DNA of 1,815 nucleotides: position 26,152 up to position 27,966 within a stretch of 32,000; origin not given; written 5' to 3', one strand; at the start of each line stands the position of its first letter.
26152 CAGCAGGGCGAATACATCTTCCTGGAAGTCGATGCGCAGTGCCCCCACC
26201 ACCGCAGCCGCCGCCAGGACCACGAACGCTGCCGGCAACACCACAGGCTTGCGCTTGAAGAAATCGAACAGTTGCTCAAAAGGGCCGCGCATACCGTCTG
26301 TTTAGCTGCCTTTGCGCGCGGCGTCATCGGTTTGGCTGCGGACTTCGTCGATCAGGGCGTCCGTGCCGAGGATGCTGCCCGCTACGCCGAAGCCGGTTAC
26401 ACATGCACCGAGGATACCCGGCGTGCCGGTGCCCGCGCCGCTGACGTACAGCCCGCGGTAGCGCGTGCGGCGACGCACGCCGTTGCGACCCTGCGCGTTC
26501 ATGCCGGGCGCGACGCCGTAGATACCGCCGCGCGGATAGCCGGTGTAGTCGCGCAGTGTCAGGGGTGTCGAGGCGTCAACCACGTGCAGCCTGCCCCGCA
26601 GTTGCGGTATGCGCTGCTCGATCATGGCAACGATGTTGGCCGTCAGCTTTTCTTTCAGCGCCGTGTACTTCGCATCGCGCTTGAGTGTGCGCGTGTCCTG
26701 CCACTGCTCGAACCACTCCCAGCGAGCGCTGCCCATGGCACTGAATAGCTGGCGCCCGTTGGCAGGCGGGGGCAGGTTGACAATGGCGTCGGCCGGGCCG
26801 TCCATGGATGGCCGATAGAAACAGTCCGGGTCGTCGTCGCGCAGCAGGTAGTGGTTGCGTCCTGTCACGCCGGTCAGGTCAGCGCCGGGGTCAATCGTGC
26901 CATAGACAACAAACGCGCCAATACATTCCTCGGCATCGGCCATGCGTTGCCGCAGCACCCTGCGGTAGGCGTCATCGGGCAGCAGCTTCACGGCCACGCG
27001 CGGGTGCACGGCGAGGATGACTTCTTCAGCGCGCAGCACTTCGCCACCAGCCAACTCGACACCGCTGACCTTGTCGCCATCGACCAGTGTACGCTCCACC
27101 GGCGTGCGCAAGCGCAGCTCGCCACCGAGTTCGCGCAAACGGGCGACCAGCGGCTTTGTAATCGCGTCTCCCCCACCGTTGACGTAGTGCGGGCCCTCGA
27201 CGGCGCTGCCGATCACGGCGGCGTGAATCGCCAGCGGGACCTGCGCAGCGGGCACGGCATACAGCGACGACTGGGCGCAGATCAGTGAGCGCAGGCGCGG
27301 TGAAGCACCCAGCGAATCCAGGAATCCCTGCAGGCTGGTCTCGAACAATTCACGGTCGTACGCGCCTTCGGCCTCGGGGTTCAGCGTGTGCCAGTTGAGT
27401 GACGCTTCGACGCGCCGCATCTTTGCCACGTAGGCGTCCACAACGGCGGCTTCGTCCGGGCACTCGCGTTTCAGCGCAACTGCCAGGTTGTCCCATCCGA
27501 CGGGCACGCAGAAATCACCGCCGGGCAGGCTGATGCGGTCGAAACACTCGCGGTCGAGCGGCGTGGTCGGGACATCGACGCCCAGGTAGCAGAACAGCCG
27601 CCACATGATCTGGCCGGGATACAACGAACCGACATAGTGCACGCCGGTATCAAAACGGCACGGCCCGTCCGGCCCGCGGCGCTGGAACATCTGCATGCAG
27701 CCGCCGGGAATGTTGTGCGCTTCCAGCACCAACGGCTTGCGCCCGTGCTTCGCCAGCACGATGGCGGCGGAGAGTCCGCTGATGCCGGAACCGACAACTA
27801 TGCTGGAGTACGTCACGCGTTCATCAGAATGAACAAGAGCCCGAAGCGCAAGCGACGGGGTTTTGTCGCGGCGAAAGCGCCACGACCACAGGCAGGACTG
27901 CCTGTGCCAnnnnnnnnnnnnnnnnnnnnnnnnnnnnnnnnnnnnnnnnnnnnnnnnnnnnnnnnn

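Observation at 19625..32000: Aryl-polyene-like type II FAS/PKS lipid cluster with non-canonical extras, truncated by the window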

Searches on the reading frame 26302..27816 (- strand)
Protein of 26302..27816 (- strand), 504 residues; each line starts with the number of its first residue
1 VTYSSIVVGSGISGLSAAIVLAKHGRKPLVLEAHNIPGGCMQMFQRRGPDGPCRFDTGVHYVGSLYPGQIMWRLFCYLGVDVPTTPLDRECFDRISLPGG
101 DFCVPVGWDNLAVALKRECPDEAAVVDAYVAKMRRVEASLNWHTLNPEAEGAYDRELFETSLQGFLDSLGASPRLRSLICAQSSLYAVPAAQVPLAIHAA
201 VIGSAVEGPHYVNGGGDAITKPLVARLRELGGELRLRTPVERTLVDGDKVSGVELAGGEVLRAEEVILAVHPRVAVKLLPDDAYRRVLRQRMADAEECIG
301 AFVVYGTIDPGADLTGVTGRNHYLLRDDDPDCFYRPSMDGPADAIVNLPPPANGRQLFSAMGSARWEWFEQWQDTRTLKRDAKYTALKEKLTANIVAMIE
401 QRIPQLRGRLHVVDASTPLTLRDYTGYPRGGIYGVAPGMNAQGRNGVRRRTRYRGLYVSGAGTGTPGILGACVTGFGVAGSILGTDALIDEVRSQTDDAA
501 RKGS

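Call 4: search_protein_families(library=pfam, proteins=[window:26302-27816:-], max_evalue=0.01)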
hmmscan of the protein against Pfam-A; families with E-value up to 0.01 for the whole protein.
window:26302-27816:- (504 aa): 10 families
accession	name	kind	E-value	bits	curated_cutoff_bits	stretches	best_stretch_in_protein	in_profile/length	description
PF01593.30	Amino_oxidase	-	1.2e-14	54.9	19.8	1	12-284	1-273/443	Flavin containing amine oxidoreductase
PF13450.12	NAD_binding_8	-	1.3e-14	54.7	21.9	1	7-75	1-65/68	NAD(P)-binding Rossmann-like domain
PF01266.30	DAO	-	2.2e-11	44.3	27.9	2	6-39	3-37/353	FAD dependent oxidoreductase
PF00890.30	FAD_binding_2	-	4.6e-08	33.1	20.4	1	6-34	3-31/414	FAD binding domain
PF03486.20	HI0933_like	-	8.1e-06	25.9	50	0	5-38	3-36/244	HI0933-like protein Rossmann domain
PF00070.33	Pyr_redox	-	6e-05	23.9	22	0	6-35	3-32/82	Pyridine nucleotide-disulphide oxidoreductase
PF07992.20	Pyr_redox_2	-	6.7e-05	22.9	26.1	0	5-38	3-37/291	Pyridine nucleotide-disulphide oxidoreductase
PF12831.13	FAD_oxidored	-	0.00011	22.1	27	1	6-41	3-38/416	FAD dependent oxidoreductase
PF01946.23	Thi4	-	0.0006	19.6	26.2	1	6-41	21-57/235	Thi4 family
PF01494.25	FAD_binding_3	-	0.0032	17.2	22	1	5-35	4-34/349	FAD binding domain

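Call 5: search_protein_families(library=ncbifam, proteins=[window:26302-27816:-], max_evalue=0.01)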
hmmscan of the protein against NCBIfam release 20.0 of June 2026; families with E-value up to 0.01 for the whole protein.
window:26302-27816:- (504 aa): 52 families (the best 25 are shown)
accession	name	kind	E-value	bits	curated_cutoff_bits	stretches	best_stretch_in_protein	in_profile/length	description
TIGR02733.1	desat_CrtD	equivalog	2.5e-34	118.8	549.7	2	168-466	180-475/492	C-3',4' desaturase CrtD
TIGR02734.1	crtI_fam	subfamily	1.2e-24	86.9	238.1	3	152-307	153-310/504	phytoene desaturase family protein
TIGR02730.1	carot_isom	equivalog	9.2e-24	84.1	586.9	3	3-60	1-54/493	carotenoid isomerase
NF045637.1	carotdesatCrtDProt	equivalog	2.1e-19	69.4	580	2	163-475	169-475/485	1-hydroxycarotenoid 3,4-desaturase CrtD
TIGR03467.1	HpnE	equivalog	8.7e-17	61.5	283.05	2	6-61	2-55/430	hydroxysqualene dehydroxylase HpnE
NF005560.0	PRK07233.1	equivalog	6.7e-16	58.1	252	2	6-47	4-45/435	hypothetical protein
NF045689.1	BCarotKetCrtO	equivalog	2.1e-11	43.1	1000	2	186-269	211-295/563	beta-carotene ketolase CrtO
NF058655.1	CrtID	equivalog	4.2e-09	35.8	640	1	6-58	2-50/478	bifunctional phytoene desaturase/3,4-desaturase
NF009476.0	PRK12839.1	equivalog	1.6e-08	33.2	940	1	2-40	8-46/572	FAD-dependent oxidoreductase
TIGR02731.1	phytoene_desat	equivalog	3.2e-08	32.8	569.4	1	6-78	3-70/453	15-cis-phytoene desaturase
NF001933.0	PRK00711.1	subfamily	1e-06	28.1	383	1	196-270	180-253/429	D-amino acid dehydrogenase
NF006130.0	PRK08274.1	equivalog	2.2e-06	26.7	369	1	200-269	115-188/467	FAD-dependent tricarballylate dehydrogenase TcuA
NF053676.1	4oxCHCAChcC1Cy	equivalog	2.6e-06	26.2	1000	1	3-40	2-39/528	4-oxocyclohexanecarboxylate 2-dehydrogenase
NF004789.0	PRK06134.1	subfamily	4.6e-06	25.5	747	1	5-40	15-50/581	FAD-dependent oxidoreductase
TIGR01813.1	flavo_cyto_c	subfamily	1.2e-05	24.2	285.45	1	6-39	3-37/444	flavocytochrome c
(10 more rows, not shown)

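Call 46: search_solved_structures(query=window:26305-27816:-, max_evalue=0.001)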
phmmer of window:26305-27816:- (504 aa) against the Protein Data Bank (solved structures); distinct sequences matched with E-value up to 0.001: 10.
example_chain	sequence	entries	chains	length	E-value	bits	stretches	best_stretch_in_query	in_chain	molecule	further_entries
8p84_A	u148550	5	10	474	8.7e-09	37.5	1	6-281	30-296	Monoamine oxidase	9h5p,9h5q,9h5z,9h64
4dgk_A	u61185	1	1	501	2.4e-08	36.1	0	385-477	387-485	Phytoene dehydrogenase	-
5mog_A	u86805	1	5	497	2.6e-08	35.9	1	6-81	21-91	Phytoene dehydrogenase, chloroplastic/chromoplastic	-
2i0z_A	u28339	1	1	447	1.8e-05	26.6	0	216-272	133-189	NAD(FAD)-utilizing dehydrogenases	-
3nlc_A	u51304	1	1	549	2.2e-05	26.3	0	222-271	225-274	Uncharacterized protein VP0956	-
4rep_A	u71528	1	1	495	0.00016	23.4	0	4-58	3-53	Gamma-carotene desaturase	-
4i58_A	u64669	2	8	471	0.00088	21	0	5-68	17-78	Cyclohexylamine Oxidase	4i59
6f32_A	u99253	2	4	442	0.00098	20.8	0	224-288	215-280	Amine oxidase LkcE | LkcE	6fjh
6f7l_A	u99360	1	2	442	0.00098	20.8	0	224-288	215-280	Amine oxidase LkcE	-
6f7v_A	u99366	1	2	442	0.00099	20.8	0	224-288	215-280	LkcE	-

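Call 56: find_homologous_proteins(query=window:26305-27816:-, max_evalue=1e-20)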
Query window:26305-27816:- (504 aa): 115 proteins with E <= 1e-20 among 8000 candidates.
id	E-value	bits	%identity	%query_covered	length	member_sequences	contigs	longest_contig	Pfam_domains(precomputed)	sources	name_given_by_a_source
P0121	0.0e+0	1154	100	100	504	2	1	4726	PF01266.31,PF01593.31,PF13450.13,PF00890.31,PF03486.21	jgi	-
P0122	1.5e-280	949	82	99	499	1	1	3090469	PF01266.31,PF01593.31,PF13450.13,PF00890.31,PF03486.21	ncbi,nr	ncbi:MAG: NAD(P)/FAD-dependent oxidoreductase [Planctomycetes bacterium]|nr:NAD(P)/FAD-dependent oxi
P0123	9.7e-278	940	79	100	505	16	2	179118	PF01266.31,PF01593.31,PF13450.13,PF00890.31,PF07992.21,PF03486.21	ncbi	-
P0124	1.8e-277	939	80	99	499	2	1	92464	PF01266.31,PF01593.31,PF13450.13,PF00890.31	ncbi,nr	ncbi:MAG: NAD(P)/FAD-dependent oxidoreductase [Planctomycetes bacterium]|nr:NAD(P)/FAD-dependent oxi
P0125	4.7e-273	924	78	100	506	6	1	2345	PF01266.31,PF01593.31,PF13450.13,PF00890.31,PF03486.21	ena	-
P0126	1.3e-269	913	79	99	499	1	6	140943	PF01266.31,PF01593.31,PF13450.13,PF00890.31,PF07992.21,PF03486.21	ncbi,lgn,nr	ncbi:MAG: NAD(P)/FAD-dependent oxidoreductase [Planctomycetes bacterium]|nr:NAD(P)/FAD-dependent oxi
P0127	3.0e-269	912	78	99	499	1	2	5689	PF01266.31,PF01593.31,PF13450.13,PF00890.31,PF03486.21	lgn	-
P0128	2.7e-266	902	76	100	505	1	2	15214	PF01266.31,PF01593.31,PF13450.13,PF00890.31,PF07992.21,PF03486.21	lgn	-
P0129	1.2e-265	900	78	99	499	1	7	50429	PF01266.31,PF01593.31,PF13450.13,PF00890.31,PF07992.21,PF03486.21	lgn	-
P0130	2.9e-264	895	77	99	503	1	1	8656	PF01266.31,PF01593.31,PF13450.13,PF00890.31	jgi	jgi:all-trans-retinol 13,14-reductase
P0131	3.5e-264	895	78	99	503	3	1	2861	PF01266.31,PF01593.31,PF13450.13,PF00890.31,PF03486.21,PF12831.14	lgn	-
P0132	2.0e-263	893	78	99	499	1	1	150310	PF01266.31,PF01593.31,PF13450.13,PF00890.31,PF03486.21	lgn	-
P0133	2.6e-261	886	77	99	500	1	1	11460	PF01266.31,PF01593.31,PF13450.13,PF00890.31,PF03486.21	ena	-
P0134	5.3e-261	885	77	99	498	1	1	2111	PF01266.31,PF01593.31,PF13450.13,PF00890.31,PF03486.21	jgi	jgi:all-trans-retinol 13,14-reductase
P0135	4.2e-260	882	77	98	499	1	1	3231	PF01266.31,PF01593.31,PF13450.13,PF00890.31,PF03486.21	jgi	jgi:all-trans-retinol 13,14-reductase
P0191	7.5e-43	165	25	98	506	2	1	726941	PF01266.31,PF01593.31,PF13450.13,PF00890.31,PF03486.21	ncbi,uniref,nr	ncbi:NAD(P)/FAD-dependent oxidoreductase [Apibacter sp. HY039]|uniref:phytoene desaturase family pro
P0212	1.7e-30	124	24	97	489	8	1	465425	PF01266.31,PF01593.31,PF13450.13,PF00890.31,PF07992.21,PF00070.34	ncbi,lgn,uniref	ncbi:phytoene desaturase family protein [Halodesulfovibrio aestuarii]|uniref:Phytoene desaturase fam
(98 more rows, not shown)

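Call 59: find_encoding_contigs(protein=P0191, flank=10000, max_places=1)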
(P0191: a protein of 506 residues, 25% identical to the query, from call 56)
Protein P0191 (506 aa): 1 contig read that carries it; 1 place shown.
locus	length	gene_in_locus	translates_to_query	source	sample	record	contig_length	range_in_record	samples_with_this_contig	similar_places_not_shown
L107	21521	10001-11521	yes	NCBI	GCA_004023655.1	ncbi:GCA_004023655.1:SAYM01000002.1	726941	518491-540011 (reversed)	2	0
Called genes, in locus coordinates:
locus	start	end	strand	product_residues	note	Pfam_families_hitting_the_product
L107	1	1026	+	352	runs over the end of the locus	PF00109:ketoacyl-synt, PF13723:Ketoacyl-synt_2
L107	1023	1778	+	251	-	PF01522:Polysacc_deac_1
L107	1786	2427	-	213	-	PF00578:AhpC-TSA, PF08534:Redoxin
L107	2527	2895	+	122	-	PF01638:HxlR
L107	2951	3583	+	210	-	PF03548:LolA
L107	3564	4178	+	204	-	-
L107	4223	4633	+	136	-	PF07977:FabA (weak), PF22818:ApeI-like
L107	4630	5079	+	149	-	-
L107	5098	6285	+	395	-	PF00535:Glycos_transf_2, PF09835:DUF2062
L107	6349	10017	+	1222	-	PF03176:MMPL, PF01553:Acyltransferase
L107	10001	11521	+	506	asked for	PF00890:FAD_binding_2 (faint), PF01266:DAO (weak), PF01593:Amino_oxidase, PF03486:HI0933_like (faint), PF13450:NAD_binding_8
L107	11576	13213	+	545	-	PF26626:DUF8201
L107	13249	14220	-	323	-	PF01916:DS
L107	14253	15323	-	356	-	PF03741:TerC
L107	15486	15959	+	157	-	PF08279:HTH_11 (weak), PF13404:HTH_AsnC-type, PF13412:HTH_24, PF01037:AsnC_trans_reg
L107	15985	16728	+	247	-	PF01791:DeoC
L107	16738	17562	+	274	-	PF00459:Inositol_P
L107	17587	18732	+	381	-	-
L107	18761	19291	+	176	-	PF00156:Pribosyltran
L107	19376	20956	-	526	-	PF12771:SusD-like_2, PF12741:SusD-like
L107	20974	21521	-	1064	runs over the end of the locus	PF13620:CarboxypepD_reg (weak), PF13715:CarbopepD_reg_2 (faint), PF07715:Plug, PF00593:TonB_dep_Rec_b-barrel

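Call 60: find_encoding_contigs(protein=P0212, flank=10000, max_places=1)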
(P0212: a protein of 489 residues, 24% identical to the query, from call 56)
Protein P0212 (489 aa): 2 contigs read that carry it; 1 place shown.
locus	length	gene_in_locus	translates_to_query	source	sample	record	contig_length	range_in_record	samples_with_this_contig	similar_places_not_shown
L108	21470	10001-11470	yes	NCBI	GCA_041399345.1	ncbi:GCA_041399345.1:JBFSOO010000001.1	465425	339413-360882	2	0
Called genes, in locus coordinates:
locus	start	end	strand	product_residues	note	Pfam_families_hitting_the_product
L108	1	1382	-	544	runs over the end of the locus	PF06418:CTP_synth_N, PF00117:GATase, PF07722:Peptidase_C26 (faint)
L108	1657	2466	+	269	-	PF01965:DJ-1_PfpI (faint), PF13507:GATase_5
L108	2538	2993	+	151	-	-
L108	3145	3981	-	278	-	PF00753:Lactamase_B, PF23023:Anti-Pycsar_Apyc1 (weak), PF12706:Lactamase_B_2 (weak)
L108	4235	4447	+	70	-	-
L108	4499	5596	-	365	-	PF02275:CBAH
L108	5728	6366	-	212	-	PF02592:Vut_1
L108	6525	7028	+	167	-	PF14489:QueF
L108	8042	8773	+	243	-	PF00106:adh_short, PF08659:KR, PF13561:adh_short_C2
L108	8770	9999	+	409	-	PF00109:ketoacyl-synt, PF02803:Thiolase_C (faint), PF00108:Thiolase_N (faint), PF02801:Ketoacyl-synt_C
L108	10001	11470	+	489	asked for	PF00070:Pyr_redox (faint), PF00890:FAD_binding_2 (weak), PF01266:DAO (weak), PF01593:Amino_oxidase, PF07992:Pyr_redox_2 (weak), PF13450:NAD_binding_8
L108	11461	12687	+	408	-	PF00109:ketoacyl-synt, PF02801:Ketoacyl-synt_C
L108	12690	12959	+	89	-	PF00550:PP-binding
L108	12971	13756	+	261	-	PF01553:Acyltransferase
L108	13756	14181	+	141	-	PF22817:ApeP-like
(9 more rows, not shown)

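Call 66: predict_structure(alignment_id=A1)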
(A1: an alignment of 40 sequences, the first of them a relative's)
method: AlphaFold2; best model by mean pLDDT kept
length: 504 residues; sequences in the alignment: 40
mean_pLDDT: 94.8   pTM: 0.93
mean pLDDT of the five models: 94.8, 94.2, 93.7, 93.5, 91.4
residues with pLDDT >= 90: 449; 70-90: 53; 50-70: 1; < 50: 1
segments of 3 or more residues with pLDDT < 50: none
pLDDT, mean of each block of 10 residues (from residue 1): 94 98 98 94 93 90 96 97 96 97 98 98 99 96 92 87 98 98 95 96 97 95 98 98 98 98 98 95 93 92 96 94 97 93 94 92 96 91 97 98 97 96 90 91 84 96 87 96 97 94 71
secondary structure, 60 per line:
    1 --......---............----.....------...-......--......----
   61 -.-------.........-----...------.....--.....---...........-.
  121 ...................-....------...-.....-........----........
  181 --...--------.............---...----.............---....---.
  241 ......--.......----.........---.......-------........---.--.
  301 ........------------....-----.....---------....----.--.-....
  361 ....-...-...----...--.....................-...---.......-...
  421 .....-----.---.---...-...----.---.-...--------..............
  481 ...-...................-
elements in order: E3-8 H12-23 E28-32 E43-48 E51-56 H70-78 E84-86 E93-97 E100-104 H108-118 H120-139 H141-144 H155-159 H162-168 H173-180 H195-206 E210-212 H217-229 E233-236 E240-246 E249-255 E260-268 H272-278 H286-293 E300-308 E321-324 H330-334 E344-347 E357-364 H382-402 E410-416 H418-425 E456-458 H467-483 H485-503

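Call 68: fold_search(model_id=the predicted structure, library=pdb)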
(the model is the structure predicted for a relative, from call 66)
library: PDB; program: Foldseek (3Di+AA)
matches with E <= 10: 1979; with E <= 0.001: 1218
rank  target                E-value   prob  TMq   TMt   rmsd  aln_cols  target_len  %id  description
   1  4rep                  1.6e-24  1.00  0.75  0.77   4.9       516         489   18  Crystal Structure of gamma-carotenoid desaturase (released 2015-07-15)
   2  3ka7                  2.5e-21  1.00  0.66  0.78   4.4       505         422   15  Crystal Structure of an oxidoreductase from Methanosarcina mazei. Northeast Structural Genomics Consortium target id MaR (released 2009-11-17)
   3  5ttk_A                5.2e-21  1.00  0.57  0.65   7.0       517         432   17  Crystal Structure of Selenomethionine-incorporated Nicotine Oxidoreductase from Pseudomonas putida (released 2017-01-25)
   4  5ttk_C                8.5e-21  1.00  0.54  0.61   7.6       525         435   16  Crystal Structure of Selenomethionine-incorporated Nicotine Oxidoreductase from Pseudomonas putida (released 2017-01-25)
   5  7kho_A                1.2e-20  1.00  0.56  0.64   6.7       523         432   18  NicA2 variant N462V in complex with (S)-nicotine (released 2021-02-10)
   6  5ttj_A                1.6e-20  1.00  0.57  0.64   7.1       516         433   17  Crystal Structure of Nicotine Oxidoreductase from Pseudomonas putida (released 2017-02-08)
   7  7c4a_B                2.1e-20  1.00  0.56  0.63   7.4       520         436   17  nicA2 with cofactor FAD (released 2020-06-03)
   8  6cr0                  2.3e-20  1.00  0.57  0.65   6.6       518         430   19  1.55 A resolution structure of (S)-6-hydroxynicotine oxidase from Shinella HZN7 (released 2018-03-28)
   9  6c71_B                3.1e-20  1.00  0.56  0.63   7.2       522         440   18  Nicotine Oxidoreductase in Complex with S-nicotine (released 2018-07-11)
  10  7khn                  3.2e-20  1.00  0.58  0.65   6.4       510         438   17  NicA2 variant N462Y/W427Y in complex with (S)-nicotine (released 2021-02-03)
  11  8dq7_A                5.9e-20  1.00  0.57  0.65   6.9       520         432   18  The structure of NicA2 variant F104L/A107T/S146I/G317D/H368R/L449V/N462S from Pseudomonas putida (released 2023-07-26)
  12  7c49_A                6.6e-20  1.00  0.57  0.64   7.0       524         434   17  nicA2 with cofactor FAD and substrate nicotine (released 2020-06-03)
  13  5mog_A                7.8e-20  1.00  0.67  0.72   6.2       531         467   15  Oryza sativa phytoene desaturase inhibited by norflurazon (released 2017-07-12)
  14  3ng7                  8.3e-20  1.00  0.60  0.69   5.7       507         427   18  Complex of dithionite-reduced 6-hydroxy-L-nicotine oxidase with substrate bound at active site and inhibitor at exit cav (released 2011-03-16)
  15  5ttj_B                9.8e-20  1.00  0.54  0.61   7.9       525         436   16  Crystal Structure of Nicotine Oxidoreductase from Pseudomonas putida (released 2017-02-08)
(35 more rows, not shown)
